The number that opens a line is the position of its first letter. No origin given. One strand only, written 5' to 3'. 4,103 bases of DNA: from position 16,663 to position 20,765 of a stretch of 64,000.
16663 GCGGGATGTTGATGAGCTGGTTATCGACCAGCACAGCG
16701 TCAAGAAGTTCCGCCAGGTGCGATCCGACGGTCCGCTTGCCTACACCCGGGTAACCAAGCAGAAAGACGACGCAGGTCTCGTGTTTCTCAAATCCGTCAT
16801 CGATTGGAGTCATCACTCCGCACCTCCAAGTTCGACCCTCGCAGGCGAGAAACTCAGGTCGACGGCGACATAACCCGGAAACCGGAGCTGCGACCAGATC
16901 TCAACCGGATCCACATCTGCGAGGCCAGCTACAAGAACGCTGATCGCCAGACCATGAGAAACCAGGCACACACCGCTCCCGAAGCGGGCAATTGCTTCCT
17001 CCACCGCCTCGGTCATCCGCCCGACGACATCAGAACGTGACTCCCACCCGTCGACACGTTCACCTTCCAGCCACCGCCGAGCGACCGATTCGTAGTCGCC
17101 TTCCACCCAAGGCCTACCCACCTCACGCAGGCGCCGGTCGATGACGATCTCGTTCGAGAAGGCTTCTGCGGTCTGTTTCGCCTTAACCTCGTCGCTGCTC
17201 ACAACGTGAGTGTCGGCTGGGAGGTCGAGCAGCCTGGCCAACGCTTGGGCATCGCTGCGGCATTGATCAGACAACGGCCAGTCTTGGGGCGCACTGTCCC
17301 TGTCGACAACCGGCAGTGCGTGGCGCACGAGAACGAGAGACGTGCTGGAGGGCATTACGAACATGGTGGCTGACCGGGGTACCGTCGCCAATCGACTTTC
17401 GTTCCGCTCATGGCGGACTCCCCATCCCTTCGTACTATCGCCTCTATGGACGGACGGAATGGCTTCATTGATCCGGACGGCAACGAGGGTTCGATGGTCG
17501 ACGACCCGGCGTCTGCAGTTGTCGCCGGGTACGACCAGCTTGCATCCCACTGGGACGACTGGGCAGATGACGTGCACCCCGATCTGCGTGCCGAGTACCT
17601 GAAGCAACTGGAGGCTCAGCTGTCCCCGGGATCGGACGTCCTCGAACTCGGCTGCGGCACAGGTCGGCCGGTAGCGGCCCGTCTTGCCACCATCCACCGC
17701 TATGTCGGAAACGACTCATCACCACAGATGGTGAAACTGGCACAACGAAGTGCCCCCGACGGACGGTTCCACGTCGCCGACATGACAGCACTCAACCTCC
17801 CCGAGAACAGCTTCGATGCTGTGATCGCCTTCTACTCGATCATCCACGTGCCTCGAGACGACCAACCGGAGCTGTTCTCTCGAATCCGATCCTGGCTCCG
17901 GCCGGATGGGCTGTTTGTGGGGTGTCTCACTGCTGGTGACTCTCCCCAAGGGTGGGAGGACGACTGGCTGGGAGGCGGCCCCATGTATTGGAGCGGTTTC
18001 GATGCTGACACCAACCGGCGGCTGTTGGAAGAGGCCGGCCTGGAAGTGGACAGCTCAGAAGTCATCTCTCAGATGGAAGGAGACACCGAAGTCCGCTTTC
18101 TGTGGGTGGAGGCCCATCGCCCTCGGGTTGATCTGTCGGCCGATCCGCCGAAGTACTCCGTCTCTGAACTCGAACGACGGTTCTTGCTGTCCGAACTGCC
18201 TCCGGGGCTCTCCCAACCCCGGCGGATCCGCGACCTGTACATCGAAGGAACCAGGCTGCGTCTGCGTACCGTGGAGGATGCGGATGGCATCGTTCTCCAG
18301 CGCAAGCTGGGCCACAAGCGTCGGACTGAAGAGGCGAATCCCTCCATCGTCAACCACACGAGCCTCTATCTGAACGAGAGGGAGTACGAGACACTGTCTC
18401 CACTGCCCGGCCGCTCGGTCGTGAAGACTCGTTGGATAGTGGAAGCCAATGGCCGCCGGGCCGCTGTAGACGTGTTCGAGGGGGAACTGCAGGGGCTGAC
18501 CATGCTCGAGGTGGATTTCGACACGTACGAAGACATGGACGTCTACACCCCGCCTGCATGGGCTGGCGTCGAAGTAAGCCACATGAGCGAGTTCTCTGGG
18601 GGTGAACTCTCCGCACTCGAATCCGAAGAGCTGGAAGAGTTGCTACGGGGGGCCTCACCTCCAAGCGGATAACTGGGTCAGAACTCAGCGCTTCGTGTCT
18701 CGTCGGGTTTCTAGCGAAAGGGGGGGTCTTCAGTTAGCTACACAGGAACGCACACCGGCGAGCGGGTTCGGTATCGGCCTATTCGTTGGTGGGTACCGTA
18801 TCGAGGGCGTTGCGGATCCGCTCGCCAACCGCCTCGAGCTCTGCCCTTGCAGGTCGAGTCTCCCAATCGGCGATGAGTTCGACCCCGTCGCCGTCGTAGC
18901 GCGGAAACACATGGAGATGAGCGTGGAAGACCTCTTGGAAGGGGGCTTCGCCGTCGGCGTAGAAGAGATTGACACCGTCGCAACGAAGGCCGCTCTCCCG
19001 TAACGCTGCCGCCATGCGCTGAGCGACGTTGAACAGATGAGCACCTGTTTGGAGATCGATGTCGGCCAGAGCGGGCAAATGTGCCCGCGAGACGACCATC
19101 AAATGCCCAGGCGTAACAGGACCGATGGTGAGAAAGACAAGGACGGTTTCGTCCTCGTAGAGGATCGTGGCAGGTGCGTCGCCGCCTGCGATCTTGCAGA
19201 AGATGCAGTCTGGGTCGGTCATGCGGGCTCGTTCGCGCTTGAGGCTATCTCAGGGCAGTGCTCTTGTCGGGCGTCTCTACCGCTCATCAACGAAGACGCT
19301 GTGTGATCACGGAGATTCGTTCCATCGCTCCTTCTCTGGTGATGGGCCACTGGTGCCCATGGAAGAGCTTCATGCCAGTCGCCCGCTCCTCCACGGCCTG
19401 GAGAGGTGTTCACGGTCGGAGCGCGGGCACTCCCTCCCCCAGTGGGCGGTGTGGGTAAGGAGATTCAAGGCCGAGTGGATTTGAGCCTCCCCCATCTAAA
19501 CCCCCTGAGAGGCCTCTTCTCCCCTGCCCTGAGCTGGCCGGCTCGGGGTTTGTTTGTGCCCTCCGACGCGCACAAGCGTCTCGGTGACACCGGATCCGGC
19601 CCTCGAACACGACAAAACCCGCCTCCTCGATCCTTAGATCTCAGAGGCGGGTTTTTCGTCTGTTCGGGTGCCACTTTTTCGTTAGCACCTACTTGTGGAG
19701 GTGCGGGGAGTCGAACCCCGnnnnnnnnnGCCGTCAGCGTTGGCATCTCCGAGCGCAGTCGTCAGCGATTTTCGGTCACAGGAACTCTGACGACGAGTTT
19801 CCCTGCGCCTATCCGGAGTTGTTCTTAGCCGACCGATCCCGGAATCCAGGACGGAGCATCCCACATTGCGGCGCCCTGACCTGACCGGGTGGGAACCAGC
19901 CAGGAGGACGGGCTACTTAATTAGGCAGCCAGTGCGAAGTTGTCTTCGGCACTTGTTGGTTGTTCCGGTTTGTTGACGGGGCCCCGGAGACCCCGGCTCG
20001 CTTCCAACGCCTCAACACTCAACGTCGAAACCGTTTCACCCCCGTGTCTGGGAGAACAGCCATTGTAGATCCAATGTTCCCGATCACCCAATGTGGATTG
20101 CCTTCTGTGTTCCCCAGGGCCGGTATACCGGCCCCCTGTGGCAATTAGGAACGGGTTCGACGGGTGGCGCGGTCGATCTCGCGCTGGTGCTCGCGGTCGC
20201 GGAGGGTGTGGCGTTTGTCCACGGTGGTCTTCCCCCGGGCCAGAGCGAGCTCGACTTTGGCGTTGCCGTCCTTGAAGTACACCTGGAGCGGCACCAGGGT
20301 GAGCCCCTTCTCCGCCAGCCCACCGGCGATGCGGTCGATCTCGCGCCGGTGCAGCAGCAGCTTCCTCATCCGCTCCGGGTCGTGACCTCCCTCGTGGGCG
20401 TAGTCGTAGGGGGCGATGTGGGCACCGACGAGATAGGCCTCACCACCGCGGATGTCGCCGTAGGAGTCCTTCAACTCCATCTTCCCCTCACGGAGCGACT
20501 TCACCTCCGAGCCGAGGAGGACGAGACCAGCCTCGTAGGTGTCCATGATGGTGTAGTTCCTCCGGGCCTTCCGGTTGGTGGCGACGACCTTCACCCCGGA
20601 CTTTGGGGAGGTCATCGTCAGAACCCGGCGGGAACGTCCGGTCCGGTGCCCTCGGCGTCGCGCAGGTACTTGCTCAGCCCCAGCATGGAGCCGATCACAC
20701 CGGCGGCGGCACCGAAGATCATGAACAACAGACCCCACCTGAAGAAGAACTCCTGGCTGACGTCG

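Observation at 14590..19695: Nested direct repeats bracket a ~5 kb lower-GC gene islet abutting the 3' end of ssrA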

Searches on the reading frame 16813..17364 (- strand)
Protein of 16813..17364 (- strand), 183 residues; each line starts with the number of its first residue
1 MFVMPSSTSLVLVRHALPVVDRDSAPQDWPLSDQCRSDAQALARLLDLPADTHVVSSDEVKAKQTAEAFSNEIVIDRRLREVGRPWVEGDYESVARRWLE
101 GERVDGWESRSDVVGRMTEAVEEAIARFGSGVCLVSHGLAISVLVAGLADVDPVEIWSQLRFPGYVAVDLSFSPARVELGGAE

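Call 41: find_homologous_proteins(query=window:16813-17364:-, max_evalue=1e-10)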
Query window:16813-17364:- (183 aa): 37 proteins with E <= 1e-10 among 974 candidates.
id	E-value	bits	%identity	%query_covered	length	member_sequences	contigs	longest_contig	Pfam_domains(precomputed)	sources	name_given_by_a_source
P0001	5.4e-114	396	100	100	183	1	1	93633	PF00300.28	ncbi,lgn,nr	ncbi:MAG TPA: histidine phosphatase family protein [Acidimicrobiia bacterium]|nr:histidine phosphata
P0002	7.6e-88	311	82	98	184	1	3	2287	PF00300.28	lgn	-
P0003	5.0e-81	289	77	99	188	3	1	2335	PF00300.28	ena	-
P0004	1.8e-79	284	73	100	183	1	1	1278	PF00300.28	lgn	-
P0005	3.1e-75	270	75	99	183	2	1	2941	PF00300.28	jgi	jgi:broad specificity phosphatase PhoE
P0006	2.0e-73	264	71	99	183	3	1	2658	PF00300.28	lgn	-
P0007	2.1e-73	264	71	100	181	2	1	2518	PF00300.28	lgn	-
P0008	2.7e-73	263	70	98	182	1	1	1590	PF00300.28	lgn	-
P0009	2.3e-72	260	70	99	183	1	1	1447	PF00300.28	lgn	-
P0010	3.2e-72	260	70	98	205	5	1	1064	PF00300.28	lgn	-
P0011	9.0e-72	258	67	100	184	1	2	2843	PF00300.28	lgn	-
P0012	2.0e-71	257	68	99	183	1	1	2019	PF00300.28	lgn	-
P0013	7.2e-71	256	69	100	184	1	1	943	PF00300.28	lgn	-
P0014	3.3e-70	253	72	91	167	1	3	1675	PF00300.28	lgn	-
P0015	9.7e-70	252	68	99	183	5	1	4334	PF00300.28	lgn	-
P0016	2.9e-69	250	77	85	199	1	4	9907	PF00300.28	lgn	-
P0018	2.9e-68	247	84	78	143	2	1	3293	PF00300.28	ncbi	-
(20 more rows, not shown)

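Call 42: find_encoding_contigs(protein=P0016, flank=10000, max_places=4)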
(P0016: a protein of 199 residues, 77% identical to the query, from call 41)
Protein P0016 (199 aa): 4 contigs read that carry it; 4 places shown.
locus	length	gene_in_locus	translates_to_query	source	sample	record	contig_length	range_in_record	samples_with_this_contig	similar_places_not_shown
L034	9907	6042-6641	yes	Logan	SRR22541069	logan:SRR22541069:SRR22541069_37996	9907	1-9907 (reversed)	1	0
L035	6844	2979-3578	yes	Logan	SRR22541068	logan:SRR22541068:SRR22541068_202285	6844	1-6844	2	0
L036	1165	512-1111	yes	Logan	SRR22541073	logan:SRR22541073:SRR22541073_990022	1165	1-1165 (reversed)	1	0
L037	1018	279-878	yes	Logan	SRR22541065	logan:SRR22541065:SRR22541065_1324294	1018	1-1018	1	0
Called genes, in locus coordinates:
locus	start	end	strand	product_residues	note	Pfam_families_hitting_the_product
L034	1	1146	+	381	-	?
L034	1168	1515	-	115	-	-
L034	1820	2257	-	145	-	-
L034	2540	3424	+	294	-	PF04655:APH_6_hur, PF01636:APH (weak)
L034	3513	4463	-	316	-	PF01636:APH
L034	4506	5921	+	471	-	PF04229:GrpB, PF12146:Hydrolase_4, PF00561:Abhydrolase_1, PF12697:Abhydrolase_6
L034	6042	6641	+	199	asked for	PF00300:His_Phos_1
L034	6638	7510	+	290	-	PF00293:NUDIX, PF00903:Glyoxalase (faint), PF18029:Glyoxalase_6 (faint)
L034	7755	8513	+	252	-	PF08241:Methyltransf_11, PF08242:Methyltransf_12 (weak), PF13649:Methyltransf_25, PF13847:Methyltransf_31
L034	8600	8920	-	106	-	PF00293:NUDIX, PF14815:NUDIX_4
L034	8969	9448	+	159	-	-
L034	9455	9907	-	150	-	?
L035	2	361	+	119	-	?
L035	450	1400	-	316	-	PF01636:APH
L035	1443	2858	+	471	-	PF04229:GrpB, PF12146:Hydrolase_4, PF00561:Abhydrolase_1, PF12697:Abhydrolase_6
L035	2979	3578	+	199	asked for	PF00300:His_Phos_1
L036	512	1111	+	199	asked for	PF00300:His_Phos_1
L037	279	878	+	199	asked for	PF00300:His_Phos_1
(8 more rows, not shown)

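Call 43: find_encoding_contigs(protein=P0015, flank=10000, max_places=3)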
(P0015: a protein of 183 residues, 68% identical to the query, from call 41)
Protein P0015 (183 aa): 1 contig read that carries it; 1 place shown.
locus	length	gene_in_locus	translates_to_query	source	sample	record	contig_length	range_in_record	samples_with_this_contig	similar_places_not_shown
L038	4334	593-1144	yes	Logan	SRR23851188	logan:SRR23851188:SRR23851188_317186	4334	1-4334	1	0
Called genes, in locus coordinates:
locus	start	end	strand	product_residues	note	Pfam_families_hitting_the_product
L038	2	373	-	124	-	?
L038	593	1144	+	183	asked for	PF00300:His_Phos_1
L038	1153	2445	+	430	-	PF13302:Acetyltransf_3, PF00583:Acetyltransf_1, PF13489:Methyltransf_23, PF01209:Ubie_methyltran, PF08241:Methyltransf_11, PF08242:Methyltransf_12, PF13649:Methyltransf_25, PF13847:Methyltransf_31, +3 more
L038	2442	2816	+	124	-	PF00903:Glyoxalase (weak), PF18029:Glyoxalase_6 (weak)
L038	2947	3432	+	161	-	PF13238:AAA_18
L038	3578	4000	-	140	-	PF00583:Acetyltransf_1, PF13508:Acetyltransf_7, PF08445:FR47 (weak)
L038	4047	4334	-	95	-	?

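Call 44: find_encoding_contigs(protein=P0018, flank=10000, max_places=3)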
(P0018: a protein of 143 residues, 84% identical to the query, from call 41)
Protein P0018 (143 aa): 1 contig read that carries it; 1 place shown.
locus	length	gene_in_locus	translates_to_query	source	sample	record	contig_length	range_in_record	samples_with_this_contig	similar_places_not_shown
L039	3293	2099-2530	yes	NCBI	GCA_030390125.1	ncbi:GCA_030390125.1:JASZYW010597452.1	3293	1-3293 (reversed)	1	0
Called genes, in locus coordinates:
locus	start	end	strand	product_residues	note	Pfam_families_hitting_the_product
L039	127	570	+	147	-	PF11969:DcpS_C, PF01230:HIT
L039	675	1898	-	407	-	PF13489:Methyltransf_23, PF13847:Methyltransf_31, PF08241:Methyltransf_11, PF08242:Methyltransf_12, PF13649:Methyltransf_25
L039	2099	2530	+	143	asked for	PF00300:His_Phos_1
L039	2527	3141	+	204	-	-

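Call 50: search_protein_families(library=pfam, proteins=[L034:1-1146:+, L034:1168-1515:-, L034:1820-2257:-, L034:8969-9448:+, L034:9455-9907:-], max_evalue=0.01)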
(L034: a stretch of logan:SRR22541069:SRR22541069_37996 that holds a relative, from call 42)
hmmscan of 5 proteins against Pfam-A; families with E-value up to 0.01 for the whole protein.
L034:1-1146:+ (381 aa): 0 families

L034:1168-1515:- (115 aa): 0 families

L034:1820-2257:- (145 aa): 1 family
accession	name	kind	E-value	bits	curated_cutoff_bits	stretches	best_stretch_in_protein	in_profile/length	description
PF23092.1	Ubiquitin_6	-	0.007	16.7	27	1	15-91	12-88/105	Neuron navigator 1-like, ubiquitin-like domain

L034:8969-9448:+ (159 aa): 0 families

L034:9455-9907:- (150 aa): 8 families
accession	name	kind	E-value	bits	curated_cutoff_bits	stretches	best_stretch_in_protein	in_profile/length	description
PF08281.18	Sigma70_r4_2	-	1.7e-08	34.4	25.7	1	99-124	10-36/54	Sigma-70, region 4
PF04545.22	Sigma70_r4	-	6.8e-08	32.4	24.1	1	99-135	4-41/50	Sigma-70, region 4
PF13936.12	HTH_38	-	7e-05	22.9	27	0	98-126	3-32/44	Helix-turn-helix domain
PF00196.25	GerE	-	0.00013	22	23.5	1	99-123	2-26/57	Bacterial regulatory proteins, luxR family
PF13384.12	HTH_23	-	0.00018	21.6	24.6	0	104-132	7-35/50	Homeodomain-like domain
PF02796.21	HTH_7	-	0.00039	20.9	23.8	0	100-125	6-32/45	Helix-turn-helix domain of resolvase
PF04255.20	DUF433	-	0.0057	16.9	23.6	0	105-124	22-41/56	Protein of unknown function (DUF433)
PF10074.15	RovC_DNA-bd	-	0.0076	17.3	26.4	0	94-128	37-70/107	T6SS, Transcription factor, DNA binding domain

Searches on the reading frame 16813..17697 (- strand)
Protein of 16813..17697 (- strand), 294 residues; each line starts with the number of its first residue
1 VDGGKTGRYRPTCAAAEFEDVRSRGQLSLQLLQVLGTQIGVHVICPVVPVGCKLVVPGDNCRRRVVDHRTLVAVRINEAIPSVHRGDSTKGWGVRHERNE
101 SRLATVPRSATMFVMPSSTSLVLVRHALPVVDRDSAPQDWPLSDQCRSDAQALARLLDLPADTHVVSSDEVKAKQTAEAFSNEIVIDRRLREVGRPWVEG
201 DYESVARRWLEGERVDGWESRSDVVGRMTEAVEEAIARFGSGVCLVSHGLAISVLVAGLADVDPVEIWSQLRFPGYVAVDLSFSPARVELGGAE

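Call 11: search_protein_families(library=pfam, proteins=[window:16813-17697:-], max_evalue=0.01)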
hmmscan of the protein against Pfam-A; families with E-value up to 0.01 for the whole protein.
window:16813-17697:- (294 aa): 1 family
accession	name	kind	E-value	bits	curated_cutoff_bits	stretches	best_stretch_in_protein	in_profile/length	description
PF00300.27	His_Phos_1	-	3.5e-19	69.7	21.7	1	121-269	1-168/194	Histidine phosphatase superfamily (branch 1)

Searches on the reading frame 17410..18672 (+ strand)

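Call 11: search_protein_families(library=pfam, proteins=[window:17410-18672:+], max_evalue=0.01)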
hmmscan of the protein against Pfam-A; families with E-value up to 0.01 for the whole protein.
window:17410-18672:+ (420 aa): 6 families
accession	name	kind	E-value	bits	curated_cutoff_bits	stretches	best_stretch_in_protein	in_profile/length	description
PF13649.12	Methyltransf_25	-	6.6e-21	75.3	27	1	77-167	1-97/97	Methyltransferase domain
PF08241.18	Methyltransf_11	-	1.1e-18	68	21.2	1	78-170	1-94/95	Methyltransferase domain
PF13489.12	Methyltransf_23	-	5.4e-15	55.9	27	1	62-215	11-163/164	Methyltransferase domain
PF08242.18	Methyltransf_12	-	5.2e-14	53.2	30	1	78-169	1-98/98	Methyltransferase domain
PF13847.12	Methyltransf_31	-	1.1e-09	38.6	27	1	72-170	2-108/145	Methyltransferase domain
PF02353.26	CMAS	-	0.0026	17.6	27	1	69-170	58-163/273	Mycolic acid cyclopropane synthetase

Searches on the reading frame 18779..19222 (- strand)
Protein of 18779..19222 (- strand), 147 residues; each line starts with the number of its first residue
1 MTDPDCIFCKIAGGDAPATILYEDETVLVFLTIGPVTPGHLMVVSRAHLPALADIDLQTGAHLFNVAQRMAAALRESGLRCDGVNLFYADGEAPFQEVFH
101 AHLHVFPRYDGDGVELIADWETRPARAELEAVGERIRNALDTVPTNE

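Call 11: search_protein_families(library=pfam, proteins=[window:18779-19222:-], max_evalue=0.01)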
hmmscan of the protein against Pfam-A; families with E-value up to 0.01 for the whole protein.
window:18779-19222:- (147 aa): 2 families
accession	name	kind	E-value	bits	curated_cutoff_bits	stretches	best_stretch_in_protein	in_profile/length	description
PF01230.28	HIT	-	3.2e-21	76.2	21.5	1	15-110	3-97/98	HIT domain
PF11969.13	DcpS_C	-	7.2e-11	43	24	1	6-106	2-100/114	Scavenger mRNA decapping enzyme C-term binding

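Call 29: find_encoding_contigs(protein=window:18779-19222:-, flank=10000, max_places=10)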
Protein window:18779-19222:- (147 aa): 1 contig read that carries it; 1 place shown.
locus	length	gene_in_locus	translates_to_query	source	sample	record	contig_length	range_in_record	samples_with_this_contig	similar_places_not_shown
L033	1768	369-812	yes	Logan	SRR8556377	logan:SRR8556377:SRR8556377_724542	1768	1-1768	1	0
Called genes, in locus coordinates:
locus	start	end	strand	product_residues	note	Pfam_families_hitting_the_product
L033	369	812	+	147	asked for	PF11969:DcpS_C, PF01230:HIT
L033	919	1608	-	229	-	-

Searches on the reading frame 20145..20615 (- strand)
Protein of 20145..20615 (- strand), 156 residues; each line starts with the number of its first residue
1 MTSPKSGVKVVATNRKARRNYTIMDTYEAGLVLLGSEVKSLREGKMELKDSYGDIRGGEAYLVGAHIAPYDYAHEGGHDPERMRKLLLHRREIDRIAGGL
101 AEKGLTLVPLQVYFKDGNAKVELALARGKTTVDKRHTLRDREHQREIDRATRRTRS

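Call 13: find_encoding_contigs(protein=window:20145-20615:-, flank=10000, max_places=10)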
Protein window:20145-20615:- (156 aa): 1 contig read that carries it; 1 place shown.
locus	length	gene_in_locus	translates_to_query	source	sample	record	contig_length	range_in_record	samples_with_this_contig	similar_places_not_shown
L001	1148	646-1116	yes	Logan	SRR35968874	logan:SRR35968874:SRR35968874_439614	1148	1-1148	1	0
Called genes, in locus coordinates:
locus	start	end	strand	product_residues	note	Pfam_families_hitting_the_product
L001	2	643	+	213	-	?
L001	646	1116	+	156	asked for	PF01668:SmpB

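Call 14: find_related_loci(query=window:20145-20615:-, collection=genome_contigs, flank=10000)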
Query window:20145-20615:- (156 aa) in genome_contigs; peptide patterns used: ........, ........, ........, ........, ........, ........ (x = any residue, [..] = any of these).
299 stretches matched a pattern; 29 encode a relative of the query (tblastn E <= 1e-3); 29 distinct loci.
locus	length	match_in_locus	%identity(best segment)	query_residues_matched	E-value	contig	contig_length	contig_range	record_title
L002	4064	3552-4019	96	1-156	4e-97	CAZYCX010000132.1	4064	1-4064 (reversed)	MAG TPA_asm: uncultured Acidimicrobiaceae bacterium isolate SRP284430_co1_2 genome assembly, contig: NODE_21767_length_4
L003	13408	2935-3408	91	1-156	8e-90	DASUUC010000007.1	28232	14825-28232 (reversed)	MAG TPA_asm: Acidimicrobiia bacterium isolate SMAG_U1779 k141_134444, whole genome shotgun sequence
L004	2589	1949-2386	91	8-153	7e-89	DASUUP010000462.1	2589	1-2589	MAG TPA_asm: Acidimicrobiia bacterium isolate SMAG_U1792 k141_1803137, whole genome shotgun sequence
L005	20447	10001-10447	88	3-153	3e-85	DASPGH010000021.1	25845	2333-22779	MAG TPA_asm: Acidimicrobiia bacterium isolate SMAG_U16446 k141_835112, whole genome shotgun sequence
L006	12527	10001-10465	86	1-153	9e-85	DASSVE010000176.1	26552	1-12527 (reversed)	MAG TPA_asm: Acidimicrobiia bacterium isolate SMAG_U586 k141_13222, whole genome shotgun sequence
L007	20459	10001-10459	83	1-153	1e-82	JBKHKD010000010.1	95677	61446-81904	MAG: Actinomycetota bacterium isolate D5M12_6 NODE_40_length_95677_cov_28.907992, whole genome shotgun sequence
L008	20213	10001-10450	85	8-156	5e-82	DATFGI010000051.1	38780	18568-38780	MAG TPA_asm: Acidimicrobiia bacterium isolate SMAG_U8658 k141_1263948, whole genome shotgun sequence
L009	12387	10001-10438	85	8-153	3e-80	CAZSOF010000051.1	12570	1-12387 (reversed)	MAG TPA_asm: uncultured Acidimicrobiaceae bacterium isolate SRP321284_co1_142 genome assembly, contig: NODE_6339_length_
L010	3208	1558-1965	88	8-143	1e-78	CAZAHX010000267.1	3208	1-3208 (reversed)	MAG TPA_asm: uncultured Acidimicrobiaceae bacterium isolate SRP284430_co1_90 genome assembly, contig: NODE_32155_length_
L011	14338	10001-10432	85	8-151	7e-78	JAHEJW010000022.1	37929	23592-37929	MAG: bacterium isolate Ww567 NODE_2181_length_37929_cov_14.334770, whole genome shotgun sequence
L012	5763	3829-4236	85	8-143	8e-76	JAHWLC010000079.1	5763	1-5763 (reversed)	MAG: Actinomycetota bacterium isolate 0813_bin9 NODE_79_length_5763_cov_5.828247, whole genome shotgun sequence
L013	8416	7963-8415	91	1-149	1e-79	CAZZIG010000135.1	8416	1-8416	MAG TPA_asm: uncultured Acidimicrobiaceae bacterium isolate binchicken_co31_359 genome assembly, contig: k141_3933864, w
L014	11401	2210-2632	82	8-148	5e-75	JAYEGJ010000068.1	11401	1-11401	MAG: Actinomycetota bacterium isolate MAG249 MAG249_68, whole genome shotgun sequence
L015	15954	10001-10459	57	1-150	1e-51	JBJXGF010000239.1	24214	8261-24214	MAG: Acidimicrobiales bacterium isolate F1F2.bin.335 k127_3607132, whole genome shotgun sequence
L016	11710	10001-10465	49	1-155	2e-48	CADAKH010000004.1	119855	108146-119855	MAG: Ruminococcaceae bacterium isolate RUG13376 genome assembly, contig: RUG13376_asm_4, whole genome shotgun sequence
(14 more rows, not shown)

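Call 50: search_protein_families(library=pfam, proteins=[L007:11840-12295:+, L007:12405-12707:-, L007:16717-18468:+, L007:14980-15990:+, L007:16013-16636:-], max_evalue=0.01)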
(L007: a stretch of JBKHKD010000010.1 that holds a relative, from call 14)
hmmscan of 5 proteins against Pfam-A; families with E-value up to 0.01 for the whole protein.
L007:11840-12295:+ (151 aa): 1 family
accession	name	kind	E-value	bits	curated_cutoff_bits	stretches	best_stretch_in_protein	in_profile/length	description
PF24420.1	DUF7551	-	0.0043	17.6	52.6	1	47-94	50-98/187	Domain of unknown function (DUF7551)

L007:12405-12707:- (100 aa): 0 families

L007:16717-18468:+ (583 aa): 1 family
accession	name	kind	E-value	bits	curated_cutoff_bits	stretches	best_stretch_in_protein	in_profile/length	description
PF19671.4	DUF6174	-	8.6e-08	33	23.8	1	253-342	2-98/122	Family of unknown function (DUF6174)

L007:14980-15990:+ (336 aa): 2 families
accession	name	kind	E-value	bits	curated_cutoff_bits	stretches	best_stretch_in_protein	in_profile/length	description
PF04655.20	APH_6_hur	-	1.5e-35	123.3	27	1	79-313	2-248/252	Aminoglycoside/hydroxyurea antibiotic resistance kinase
PF01636.29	APH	-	0.0031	17.7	23.2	1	191-250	123-186/239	Phosphotransferase enzyme family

L007:16013-16636:- (207 aa): 6 families
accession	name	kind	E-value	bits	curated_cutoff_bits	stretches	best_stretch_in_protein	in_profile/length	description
PF00583.31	Acetyltransf_1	-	3.4e-14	53.5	20.7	1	97-191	23-115/116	Acetyltransferase (GNAT) family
PF13508.13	Acetyltransf_7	-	5.8e-09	36.6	27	1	109-191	5-81/84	Acetyltransferase (GNAT) domain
PF08445.16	FR47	-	1e-05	25.9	22.1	1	138-195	24-80/86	FR47-like protein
PF13673.13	Acetyltransf_10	-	6.3e-05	23.4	23.6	1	98-191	22-106/128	Acetyltransferase (GNAT) domain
PF14542.12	Acetyltransf_CG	-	0.0025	18.4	30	1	124-169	16-58/80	GCN5-related N-acetyl-transferase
PF24553.2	Rv0428c_C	-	0.0027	17.9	27.2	1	131-191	155-214/224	Probable histone acetyltransferase Rv0428c C-terminal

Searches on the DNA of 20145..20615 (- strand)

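Call 52: search_dna_similar(query=L007:11650-11850:+, collection=plasmids, mode=distant, max_evalue=0.01, max_rows=10)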
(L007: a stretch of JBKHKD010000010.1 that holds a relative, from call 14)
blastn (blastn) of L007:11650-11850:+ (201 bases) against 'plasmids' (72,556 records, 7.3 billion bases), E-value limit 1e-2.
No match.

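Call 53: search_dna_similar(query=L007:11650-11850:+, collection=phages, mode=distant, max_evalue=0.01, max_rows=10)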
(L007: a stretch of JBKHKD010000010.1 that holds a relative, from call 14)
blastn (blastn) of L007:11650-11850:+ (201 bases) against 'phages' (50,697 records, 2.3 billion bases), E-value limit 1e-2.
No match.

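Call 78: search_rna_families(source=L007, start=10900, end=13100, threshold=evalue, max_evalue=1)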
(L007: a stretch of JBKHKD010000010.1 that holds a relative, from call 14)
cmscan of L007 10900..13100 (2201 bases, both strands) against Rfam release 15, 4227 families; matches with E-value up to 1: 1.
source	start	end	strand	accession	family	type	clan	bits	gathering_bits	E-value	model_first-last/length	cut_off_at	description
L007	11025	11066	+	RF01129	sR44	Gene; snRNA; snoRNA; CD-box;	-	16.2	45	0.62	1-55/55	no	Small nucleolar RNA sR44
